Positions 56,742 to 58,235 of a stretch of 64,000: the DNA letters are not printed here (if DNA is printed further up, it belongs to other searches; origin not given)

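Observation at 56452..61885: Defence-like island: PIN gene translationally coupled to a 397-aa unknown, plus Type IIG R-M enzyme and a small membrane protein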

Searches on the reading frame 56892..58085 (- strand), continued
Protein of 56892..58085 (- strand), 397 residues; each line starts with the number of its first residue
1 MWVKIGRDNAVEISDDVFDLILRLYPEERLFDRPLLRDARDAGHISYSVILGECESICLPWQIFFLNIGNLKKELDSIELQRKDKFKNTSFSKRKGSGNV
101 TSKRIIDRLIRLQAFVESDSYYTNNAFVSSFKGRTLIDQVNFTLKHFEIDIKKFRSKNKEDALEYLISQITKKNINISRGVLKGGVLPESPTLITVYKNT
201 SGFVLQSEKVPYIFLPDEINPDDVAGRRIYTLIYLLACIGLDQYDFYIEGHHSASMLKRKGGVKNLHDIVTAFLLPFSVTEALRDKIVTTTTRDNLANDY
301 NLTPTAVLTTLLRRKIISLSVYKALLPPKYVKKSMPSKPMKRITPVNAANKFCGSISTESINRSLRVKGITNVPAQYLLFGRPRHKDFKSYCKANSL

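Call 35: search_protein_families(library=pfam, proteins=[L001:1225-2811:+, L001:2815-3936:+, L001:5581-8553:+, L003:2486-5392:+, L003:5394-5963:+, L005:1491-3311:+, L005:4866-5996:+, L005:7639-10704:+, L010:4173-5999:+, L016:67-5355:+], max_evalue=0.001)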
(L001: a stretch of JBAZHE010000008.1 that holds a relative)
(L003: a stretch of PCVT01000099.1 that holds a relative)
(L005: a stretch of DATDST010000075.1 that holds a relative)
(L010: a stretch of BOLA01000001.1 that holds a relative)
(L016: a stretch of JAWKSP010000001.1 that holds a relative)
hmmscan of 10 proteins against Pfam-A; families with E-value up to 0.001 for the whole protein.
L001:1225-2811:+ (528 aa): 5 families
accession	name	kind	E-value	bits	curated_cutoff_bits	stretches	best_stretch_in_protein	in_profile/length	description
PF00580.27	UvrD-helicase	-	4.8e-18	66.2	23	2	120-210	172-267/271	UvrD/REP helicase N-terminal domain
PF13245.12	AAA_19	-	1.1e-15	58.4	25.1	1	25-198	14-133/134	AAA domain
PF13361.12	UvrD_C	-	9.3e-06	25.7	25.6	1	454-502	293-346/350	UvrD-like helicase C-terminal domain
PF01443.25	Viral_helicase1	-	3.9e-05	24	21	0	26-59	2-34/228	Viral superfamily 1 RNA helicase core domain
PF23562.2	AMP-binding_C_3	-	0.00063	20.6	20.8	0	230-279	57-106/124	AMP-binding enzyme C-terminal domain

L001:2815-3936:+ (373 aa): 1 family
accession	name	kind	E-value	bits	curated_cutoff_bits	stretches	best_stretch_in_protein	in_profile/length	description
PF01420.25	Methylase_S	-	2.4e-27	96.6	22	2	198-346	1-163/168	Type I restriction modification DNA specificity domain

L001:5581-8553:+ (990 aa): 8 families
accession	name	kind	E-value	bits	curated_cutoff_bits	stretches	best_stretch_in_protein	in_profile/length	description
PF18766.7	SWI2_SNF2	-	2e-68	230.8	26.7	1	256-479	1-221/221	SWI2/SNF2 ATPase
PF04313.20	HSDR_N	-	4.9e-32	111.8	25.1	1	3-197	2-196/198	Type I restriction enzyme R protein N terminus (HSDR_N)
PF04851.21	ResIII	-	6.5e-26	91.6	22.5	1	253-410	4-163/164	Type III restriction enzyme, res subunit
PF22679.2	T1R_D3-like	-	6.7e-22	79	27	1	566-640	80-156/158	Type I restriction enzyme subunit R domain 3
PF00270.35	DEAD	-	1.8e-06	28.2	26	1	282-387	23-132/167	DEAD/DEAH box helicase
PF11867.13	T1RH-like_C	-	9.7e-06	25.6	26.8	1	680-889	26-249/329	Type I restriction enzyme HindI endonuclease subunit-like, C-terminal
PF00271.37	Helicase_C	-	1.3e-05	25.9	23.5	1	566-628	48-109/110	Helicase conserved C-terminal domain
PF00176.29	SNF2-rel_dom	-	0.00016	21.3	24.9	0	273-411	17-165/290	SNF2-related domain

L003:2486-5392:+ (968 aa): 7 families
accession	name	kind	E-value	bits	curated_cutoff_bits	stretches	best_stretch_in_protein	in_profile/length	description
PF18766.7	SWI2_SNF2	-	3.7e-73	246.3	26.7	1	254-477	1-220/221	SWI2/SNF2 ATPase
PF04313.20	HSDR_N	-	8.2e-36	124.2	25.1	1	3-196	2-195/198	Type I restriction enzyme R protein N terminus (HSDR_N)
PF04851.21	ResIII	-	7.8e-25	88.1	22.5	1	251-409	4-163/164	Type III restriction enzyme, res subunit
PF22679.2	T1R_D3-like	-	6.1e-19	69.4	27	1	559-639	80-156/158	Type I restriction enzyme subunit R domain 3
PF11867.13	T1RH-like_C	-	6e-08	32.9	26.8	1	661-938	8-300/329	Type I restriction enzyme HindI endonuclease subunit-like, C-terminal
PF00270.35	DEAD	-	2.8e-07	30.9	26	1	280-409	23-161/167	DEAD/DEAH box helicase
PF00271.37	Helicase_C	-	1.4e-05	25.8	23.5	1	565-627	48-109/110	Helicase conserved C-terminal domain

L003:5394-5963:+ (189 aa): 2 families
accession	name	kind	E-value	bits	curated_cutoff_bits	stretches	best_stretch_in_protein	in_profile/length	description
PF01863.23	YgjP-like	-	3e-42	145.4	26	2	85-184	108-207/207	YgjP-like, metallopeptidase domain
PF08325.16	WLM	-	0.00061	20.4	26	0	146-179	86-119/190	WLM domain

L005:1491-3311:+ (606 aa): 4 families
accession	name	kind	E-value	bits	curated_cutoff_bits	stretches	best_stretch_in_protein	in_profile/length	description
PF02384.22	N6_Mtase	-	9.2e-103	344.2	20.4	1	249-565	2-308/311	N-6 DNA Methylase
PF12161.14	HsdM_N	-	4.5e-28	99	24.5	1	94-237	2-135/135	HsdM N-terminal domain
PF05175.20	MTS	-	0.00071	19.7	23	0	283-381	21-111/170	Methyltransferase small domain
PF12802.13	MarR_2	-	0.00081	19.9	27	0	3-40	4-42/61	MarR family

L005:4866-5996:+ (376 aa): 1 family
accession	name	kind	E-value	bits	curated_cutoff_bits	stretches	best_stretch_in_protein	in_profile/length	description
PF01420.25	Methylase_S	-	6.2e-10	40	22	1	18-170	3-166/168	Type I restriction modification DNA specificity domain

L005:7639-10704:+ (1021 aa): 6 families
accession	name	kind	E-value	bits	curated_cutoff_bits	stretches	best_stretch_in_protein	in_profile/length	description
PF11867.13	T1RH-like_C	-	5.2e-83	279.6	26.8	1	683-1011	3-324/329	Type I restriction enzyme HindI endonuclease subunit-like, C-terminal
PF18766.7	SWI2_SNF2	-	1.7e-74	250.7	26.7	1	285-509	1-218/221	SWI2/SNF2 ATPase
PF04313.20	HSDR_N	-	6.4e-43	147.4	25.1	1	4-216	1-191/198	Type I restriction enzyme R protein N terminus (HSDR_N)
PF22679.2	T1R_D3-like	-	1.6e-23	84.3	27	1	594-665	83-156/158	Type I restriction enzyme subunit R domain 3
PF04851.21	ResIII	-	1.9e-19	70.6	22.5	1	292-447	10-163/164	Type III restriction enzyme, res subunit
PF00270.35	DEAD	-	4.3e-06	27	26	1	316-447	23-161/167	DEAD/DEAH box helicase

L010:4173-5999:+ (608 aa): 6 families
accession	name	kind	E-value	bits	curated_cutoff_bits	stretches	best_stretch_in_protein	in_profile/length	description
PF09848.15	SLFN-g3_helicase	-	6.2e-103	345.2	24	1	261-605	1-353/354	Schlafen group 3, DNA/RNA helicase domain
PF04851.21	ResIII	-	1e-07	32.5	22.5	0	325-370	114-151/164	Type III restriction enzyme, res subunit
PF20720.3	nSTAND3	-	0.00013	22.2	27.2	1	259-289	15-45/155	Novel STAND NTPase 3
PF01695.23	IstB_IS21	-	0.00023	21.2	24.1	1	258-315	90-146/238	IstB-like ATP binding protein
PF25199.1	nSTAND_NTPase5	-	0.00032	21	34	0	202-266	67-129/145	Novel STAND NTPase 5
PF13245.12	AAA_19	-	0.0006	20.4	25.1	0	260-383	10-103/134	AAA domain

L016:67-5355:+ (1762 aa): 3 families
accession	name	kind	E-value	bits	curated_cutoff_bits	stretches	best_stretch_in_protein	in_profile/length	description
PF05593.20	RHS_repeat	-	1.9e-36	124.2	22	5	381-420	1-37/38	RHS Repeat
PF25788.1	Ig_Rha78A_N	-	1.7e-14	54.4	27.4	1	1158-1263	3-98/105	Rha78A-like, N-terminal immunoglobulin domain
PF20041.5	DUF6443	-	0.00039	21.1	27.8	1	264-341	12-89/137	Domain of unknown function (DUF6443)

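Call 46: find_related_loci(query=A2, collection=viral_contigs, flank=6000)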
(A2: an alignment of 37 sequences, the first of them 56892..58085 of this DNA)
Query A2 (397 aa) in viral_contigs; peptide patterns used: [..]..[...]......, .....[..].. (x = any residue, [..] = any of these).
48 stretches matched a pattern, but none encodes a relative of the query by tblastn (E <= 1e-3).

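Call 47: find_related_loci(query=A2, collection=metagenome_contigs, flank=6000)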
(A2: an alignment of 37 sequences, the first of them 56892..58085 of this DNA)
Query A2 (397 aa) in metagenome_contigs; peptide patterns used: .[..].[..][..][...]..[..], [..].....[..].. (x = any residue, [..] = any of these).
215 stretches matched a pattern; 50 encode a relative of the query (tblastn E <= 1e-3); 50 distinct loci.
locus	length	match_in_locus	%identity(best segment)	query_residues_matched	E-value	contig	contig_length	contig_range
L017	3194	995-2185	85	1-397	0e+0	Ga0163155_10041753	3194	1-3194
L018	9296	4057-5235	50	1-392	2e-121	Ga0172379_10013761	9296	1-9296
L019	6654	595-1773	49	1-391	8e-118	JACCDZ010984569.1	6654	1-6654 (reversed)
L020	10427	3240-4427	47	1-397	1e-114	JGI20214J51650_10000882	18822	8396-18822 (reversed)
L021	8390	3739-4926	47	1-397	1e-114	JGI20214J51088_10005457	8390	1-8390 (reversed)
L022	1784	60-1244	48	1-393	6e-122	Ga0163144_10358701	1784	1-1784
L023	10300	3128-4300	47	1-391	2e-111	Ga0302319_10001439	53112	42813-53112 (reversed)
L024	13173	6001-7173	47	1-391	2e-111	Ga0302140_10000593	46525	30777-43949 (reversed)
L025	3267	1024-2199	48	1-391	3e-109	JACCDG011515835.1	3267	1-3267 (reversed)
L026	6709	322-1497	44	1-391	2e-106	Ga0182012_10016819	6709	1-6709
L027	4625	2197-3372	45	1-391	1e-106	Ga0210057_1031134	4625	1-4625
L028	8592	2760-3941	46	1-391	5e-105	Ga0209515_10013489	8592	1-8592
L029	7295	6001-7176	45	1-391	5e-102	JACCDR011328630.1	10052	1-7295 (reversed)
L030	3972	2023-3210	45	1-395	2e-102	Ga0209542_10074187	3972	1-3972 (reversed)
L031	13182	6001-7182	44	1-391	2e-100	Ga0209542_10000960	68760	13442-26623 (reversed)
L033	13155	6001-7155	46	10-391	5e-100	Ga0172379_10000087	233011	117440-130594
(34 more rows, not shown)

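Call 55: search_protein_families(library=pfam, alignment_id=A4, max_evalue=0.00001)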
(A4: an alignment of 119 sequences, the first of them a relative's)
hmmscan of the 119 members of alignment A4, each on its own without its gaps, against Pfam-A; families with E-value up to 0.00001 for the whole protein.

A. member 1, L002:2479-3690:- (403 aa): 3 families
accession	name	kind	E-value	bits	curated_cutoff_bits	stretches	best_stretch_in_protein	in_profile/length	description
PF00155.27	Aminotran_1_2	-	6e-60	203.8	19.7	1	58-400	1-361/361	Aminotransferase class I and II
PF01053.26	Cys_Met_Meta_PP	-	5.6e-09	35.5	27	1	103-232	52-181/381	Cys/Met metabolism PLP-dependent enzyme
PF01212.27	Beta_elim_lyase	-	9.5e-08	32.1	27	1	103-333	32-272/288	Beta-eliminating lyase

B. families by the number of members that match (of 119 scanned): 99 families (the first 25 are shown)
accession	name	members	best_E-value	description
PF07508.19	Recombinase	10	2.5e-17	Recombinase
PF00239.26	Resolvase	9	3.8e-25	Resolvase, N terminal domain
PF13408.12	Zn_ribbon_recom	6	1.3e-09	Recombinase zinc beta ribbon domain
PF01555.25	N6_N4_Mtase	3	3.3e-33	DNA methylase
PF00293.34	NUDIX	3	3.9e-17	NUDIX domain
PF20473.4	MmeI_Mtase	2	1.5e-89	MmeI, DNA-methyltransferase domain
PF00589.27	Phage_integrase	2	4.8e-54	Phage integrase family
PF04851.21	ResIII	2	2.2e-43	Type III restriction enzyme, res subunit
PF03073.20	TspO_MBR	2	1.1e-25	TspO/MBR family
PF13847.12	Methyltransf_31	2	1.3e-23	Methyltransferase domain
PF08241.18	Methyltransf_11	2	2.7e-22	Methyltransferase domain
PF13649.12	Methyltransf_25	2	1.9e-20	Methyltransferase domain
PF03372.29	Exo_endo_phos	2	1.1e-17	Endonuclease/Exonuclease/phosphatase family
PF13191.12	AAA_16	2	5.3e-16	AAA ATPase domain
PF01209.24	Ubie_methyltran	2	7.6e-15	ubiE/COQ5 methyltransferase family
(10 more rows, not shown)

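Call 62: find_encoding_contigs(protein=P0002, flank=8000, max_places=3)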
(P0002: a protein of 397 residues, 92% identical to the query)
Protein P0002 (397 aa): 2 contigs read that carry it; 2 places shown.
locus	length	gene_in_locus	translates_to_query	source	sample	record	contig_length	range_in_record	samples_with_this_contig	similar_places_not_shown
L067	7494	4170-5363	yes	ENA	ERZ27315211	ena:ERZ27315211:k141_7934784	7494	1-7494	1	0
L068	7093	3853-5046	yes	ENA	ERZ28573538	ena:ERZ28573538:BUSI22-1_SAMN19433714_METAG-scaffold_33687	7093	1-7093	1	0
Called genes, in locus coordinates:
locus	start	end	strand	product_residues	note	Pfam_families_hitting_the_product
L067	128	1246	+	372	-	PF13651:EcoRI_methylase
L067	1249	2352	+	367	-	PF03235:GmrSD_N, PF01844:HNH, PF14279:HNH_5 (weak)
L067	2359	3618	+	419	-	PF09903:DUF2130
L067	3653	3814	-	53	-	-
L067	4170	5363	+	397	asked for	-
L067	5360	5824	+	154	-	-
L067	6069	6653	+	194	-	-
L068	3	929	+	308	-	?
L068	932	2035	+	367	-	PF03235:GmrSD_N, PF01844:HNH, PF14279:HNH_5 (weak)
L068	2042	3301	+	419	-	PF09903:DUF2130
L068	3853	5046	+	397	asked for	-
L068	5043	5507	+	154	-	-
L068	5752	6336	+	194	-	-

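Call 76: find_encoding_contigs(protein=P0199, flank=6000, max_places=8)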
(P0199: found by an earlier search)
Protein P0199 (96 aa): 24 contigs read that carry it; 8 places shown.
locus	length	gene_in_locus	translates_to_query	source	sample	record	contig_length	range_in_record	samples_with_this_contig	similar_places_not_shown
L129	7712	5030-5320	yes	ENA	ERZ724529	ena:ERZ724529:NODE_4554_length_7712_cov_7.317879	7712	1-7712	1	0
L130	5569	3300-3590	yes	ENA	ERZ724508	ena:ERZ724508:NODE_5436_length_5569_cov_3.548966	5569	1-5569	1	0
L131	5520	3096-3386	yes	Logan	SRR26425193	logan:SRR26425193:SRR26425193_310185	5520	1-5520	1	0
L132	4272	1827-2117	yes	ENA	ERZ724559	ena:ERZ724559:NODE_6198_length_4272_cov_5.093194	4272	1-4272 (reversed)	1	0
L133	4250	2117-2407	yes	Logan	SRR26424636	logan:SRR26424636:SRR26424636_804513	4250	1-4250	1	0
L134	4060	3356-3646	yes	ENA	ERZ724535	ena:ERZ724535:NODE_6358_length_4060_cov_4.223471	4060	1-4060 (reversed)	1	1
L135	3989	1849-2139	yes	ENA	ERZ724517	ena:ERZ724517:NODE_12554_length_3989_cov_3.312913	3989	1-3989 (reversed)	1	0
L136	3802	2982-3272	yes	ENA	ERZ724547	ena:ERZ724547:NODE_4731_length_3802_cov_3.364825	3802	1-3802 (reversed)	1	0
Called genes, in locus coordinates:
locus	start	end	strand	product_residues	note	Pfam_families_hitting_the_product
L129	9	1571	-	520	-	PF00239:Resolvase, PF07508:Recombinase, PF13408:Zn_ribbon_recom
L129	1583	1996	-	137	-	-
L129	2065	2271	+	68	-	PF13560:HTH_31, PF12844:HTH_19 (weak), PF13443:HTH_26, PF01381:HTH_3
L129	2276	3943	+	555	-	PF20582:UPF0758_N, PF04002:RadC, PF00145:DNA_methylase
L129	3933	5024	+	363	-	PF09561:RE_HpaII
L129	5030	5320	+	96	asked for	-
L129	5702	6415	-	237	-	-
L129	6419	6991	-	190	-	-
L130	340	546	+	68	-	PF13560:HTH_31, PF12844:HTH_19 (weak), PF13443:HTH_26, PF01381:HTH_3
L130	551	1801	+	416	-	PF20582:UPF0758_N, PF04002:RadC, PF00145:DNA_methylase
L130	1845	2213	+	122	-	PF00145:DNA_methylase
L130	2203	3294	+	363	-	PF09561:RE_HpaII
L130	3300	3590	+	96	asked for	-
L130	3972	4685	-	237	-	-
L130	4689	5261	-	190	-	-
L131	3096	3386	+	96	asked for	-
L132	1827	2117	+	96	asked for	-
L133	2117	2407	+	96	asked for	-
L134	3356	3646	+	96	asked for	-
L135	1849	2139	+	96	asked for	-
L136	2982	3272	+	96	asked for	-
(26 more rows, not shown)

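Call 81: search_protein_families(library=pfam, proteins=[L129:5702-6415:-, L129:6419-6991:-, L067:6069-6653:+], max_evalue=0.01)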
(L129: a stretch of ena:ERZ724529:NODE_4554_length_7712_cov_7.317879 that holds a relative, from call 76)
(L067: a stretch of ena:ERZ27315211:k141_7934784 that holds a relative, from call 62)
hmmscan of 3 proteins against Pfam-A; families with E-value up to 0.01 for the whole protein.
L129:5702-6415:- (237 aa): 0 families

L129:6419-6991:- (190 aa): 0 families

L067:6069-6653:+ (194 aa): 7 families
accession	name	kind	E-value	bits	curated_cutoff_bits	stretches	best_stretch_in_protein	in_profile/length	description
PF09339.16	HTH_IclR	-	3.8e-05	23.8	22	1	136-182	4-51/52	IclR helix-turn-helix domain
PF06163.17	DUF977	-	0.00022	21.7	22.1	1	124-186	1-63/134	Bacterial protein of unknown function (DUF977)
PF01047.28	MarR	-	0.0013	19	24.6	1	139-177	7-45/59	MarR family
PF20432.4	Xre-like-HTH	-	0.0021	18.7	25.8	1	130-179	4-50/63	Antitoxin Xre-like helix-turn-helix domain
PF08220.18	HTH_DeoR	-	0.0035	17.5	21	1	139-181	4-46/57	DeoR-like helix-turn-helix domain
PF08279.18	HTH_11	-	0.004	17.5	25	1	139-188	4-53/55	HTH domain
PF13412.12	HTH_24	-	0.0076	16.2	21.9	0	137-179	5-47/48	Winged helix-turn-helix DNA-binding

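Call 82: search_protein_families(library=padloc, alignment_id=A2, max_evalue=0.01)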
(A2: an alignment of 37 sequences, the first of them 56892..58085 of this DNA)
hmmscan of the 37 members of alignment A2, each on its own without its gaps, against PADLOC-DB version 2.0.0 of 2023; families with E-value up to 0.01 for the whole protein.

A. member 1, window:56892-58085:- (397 aa): 0 families

B. families by the number of members that match (of 37 scanned): 6 families
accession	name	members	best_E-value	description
PDLC03949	RmrA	4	0.00038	-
PDLC03944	RmrA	3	0.0056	-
PDLC04141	capP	1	2.2e-06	capP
PDLC04649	PDC-M43B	1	5.5e-05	-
PDLC01136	RT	1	0.0057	RT (reverse transcriptase)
PDLC03946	RmrA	1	0.0072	-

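Call 93: fold_search(model_id=the predicted structure, library=viral)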
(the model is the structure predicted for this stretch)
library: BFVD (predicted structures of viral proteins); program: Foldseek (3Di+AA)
matches with E <= 10: 180; with E <= 0.001: 0
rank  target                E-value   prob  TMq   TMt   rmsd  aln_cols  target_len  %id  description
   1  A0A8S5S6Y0            2.8e-03  1.00  0.29  0.48  20.9       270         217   12  IrrE protein [Siphoviridae sp. ctAFE3]
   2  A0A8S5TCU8            1.5e-02  0.99  0.26  0.46   8.9       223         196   13  IrrE N-terminal-like domain [Siphoviridae sp. ctw757]
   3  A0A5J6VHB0            1.3e-01  0.09  0.11  0.10  23.6       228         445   13  Uncharacterized protein [Megaviridae environmental sample]
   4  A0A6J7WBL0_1          2.2e-01  0.16  0.19  0.09  20.5       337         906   12  ART-PolyVal-like domain-containing protein [uncultured Caudovirales phage]
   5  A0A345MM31            2.3e-01  0.89  0.27  0.52   5.6       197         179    6  (no name in the UniProt tables at hand)
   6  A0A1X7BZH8            2.3e-01  0.06  0.11  0.13  29.0       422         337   10  (no name in the UniProt tables at hand)
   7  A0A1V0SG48            3.8e-01  0.05  0.12  0.10  23.7       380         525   12  Uncharacterized protein [Hokovirus HKV1]
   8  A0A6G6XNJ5            4.2e-01  0.04  0.09  0.05  27.8       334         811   12  (no name in the UniProt tables at hand)
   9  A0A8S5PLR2            4.5e-01  0.47  0.10  0.17  12.6       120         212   15  Uncharacterized protein [Myoviridae sp. ctisV53]
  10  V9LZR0                5.8e-01  0.03  0.10  0.11  24.3       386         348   10  Uncharacterized protein [Vibrio phage VP4B]
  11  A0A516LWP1            8.3e-01  0.18  0.09  0.17  16.5       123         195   20  (no name in the UniProt tables at hand)
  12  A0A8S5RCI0            8.3e-01  0.10  0.17  0.26  22.1       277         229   10  Uncharacterized protein [virus sp. ctmTa7]
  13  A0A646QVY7            8.3e-01  0.03  0.12  0.07  25.7       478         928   11  (no name in the UniProt tables at hand)
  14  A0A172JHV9            9.1e-01  0.02  0.10  0.10  32.4       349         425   14  Zincin protease [Bacillus phage AR9]
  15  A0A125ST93            9.1e-01  0.02  0.12  0.05  20.6       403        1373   12  (no name in the UniProt tables at hand)
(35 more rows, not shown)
